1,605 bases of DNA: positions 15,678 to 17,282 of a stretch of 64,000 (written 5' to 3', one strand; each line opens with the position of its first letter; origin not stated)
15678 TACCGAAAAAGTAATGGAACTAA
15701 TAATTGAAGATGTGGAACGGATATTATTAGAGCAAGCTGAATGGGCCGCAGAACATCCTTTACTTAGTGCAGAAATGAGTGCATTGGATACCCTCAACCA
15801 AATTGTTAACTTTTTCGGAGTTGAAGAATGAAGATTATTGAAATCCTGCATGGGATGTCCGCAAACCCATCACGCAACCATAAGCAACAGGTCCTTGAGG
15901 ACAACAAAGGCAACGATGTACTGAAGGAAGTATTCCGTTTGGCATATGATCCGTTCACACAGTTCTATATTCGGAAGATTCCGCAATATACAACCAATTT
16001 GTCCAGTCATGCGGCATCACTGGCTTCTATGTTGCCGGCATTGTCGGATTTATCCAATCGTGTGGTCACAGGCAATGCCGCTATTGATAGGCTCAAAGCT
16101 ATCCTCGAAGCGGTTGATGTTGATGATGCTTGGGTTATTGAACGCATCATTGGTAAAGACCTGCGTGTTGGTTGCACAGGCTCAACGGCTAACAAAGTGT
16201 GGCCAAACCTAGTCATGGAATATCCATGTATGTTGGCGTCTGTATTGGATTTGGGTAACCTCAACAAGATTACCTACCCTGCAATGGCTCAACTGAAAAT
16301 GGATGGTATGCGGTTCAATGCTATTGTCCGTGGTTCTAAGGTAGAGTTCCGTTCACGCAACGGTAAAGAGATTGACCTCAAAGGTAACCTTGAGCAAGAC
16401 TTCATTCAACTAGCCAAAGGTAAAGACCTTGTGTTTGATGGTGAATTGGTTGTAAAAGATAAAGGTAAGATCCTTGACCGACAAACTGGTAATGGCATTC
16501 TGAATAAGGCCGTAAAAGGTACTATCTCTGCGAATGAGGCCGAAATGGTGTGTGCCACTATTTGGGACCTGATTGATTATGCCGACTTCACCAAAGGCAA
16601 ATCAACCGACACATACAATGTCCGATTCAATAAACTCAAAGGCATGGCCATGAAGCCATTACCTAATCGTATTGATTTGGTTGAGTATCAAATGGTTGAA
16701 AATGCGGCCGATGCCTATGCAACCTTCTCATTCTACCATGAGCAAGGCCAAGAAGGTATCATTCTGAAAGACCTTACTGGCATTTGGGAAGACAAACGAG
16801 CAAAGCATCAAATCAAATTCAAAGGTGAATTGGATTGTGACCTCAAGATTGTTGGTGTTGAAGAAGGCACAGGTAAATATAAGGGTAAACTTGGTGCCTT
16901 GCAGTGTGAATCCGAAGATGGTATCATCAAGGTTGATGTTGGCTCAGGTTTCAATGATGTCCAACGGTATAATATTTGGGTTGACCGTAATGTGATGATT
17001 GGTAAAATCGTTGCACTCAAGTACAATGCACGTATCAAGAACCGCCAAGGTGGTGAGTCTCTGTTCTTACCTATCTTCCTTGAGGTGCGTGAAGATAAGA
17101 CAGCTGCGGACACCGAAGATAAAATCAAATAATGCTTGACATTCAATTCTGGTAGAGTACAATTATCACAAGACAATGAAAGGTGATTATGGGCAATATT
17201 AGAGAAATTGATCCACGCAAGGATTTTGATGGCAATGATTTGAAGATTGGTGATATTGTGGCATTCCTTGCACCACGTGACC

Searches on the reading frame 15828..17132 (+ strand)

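Call 12: search_protein_families(library=pfam, proteins=[window:15828-17132:+])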
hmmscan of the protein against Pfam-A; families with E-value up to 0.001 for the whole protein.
window:15828-17132:+ (434 aa): 2 families
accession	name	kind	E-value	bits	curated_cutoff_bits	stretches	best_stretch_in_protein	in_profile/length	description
PF01068.26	DNA_ligase_A_M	-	5e-22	79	26.2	1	135-332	2-204/204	ATP dependent DNA ligase domain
PF14743.12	DNA_ligase_OB_2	-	1.3e-11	44.8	28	1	346-404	1-53/66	DNA ligase OB-like domain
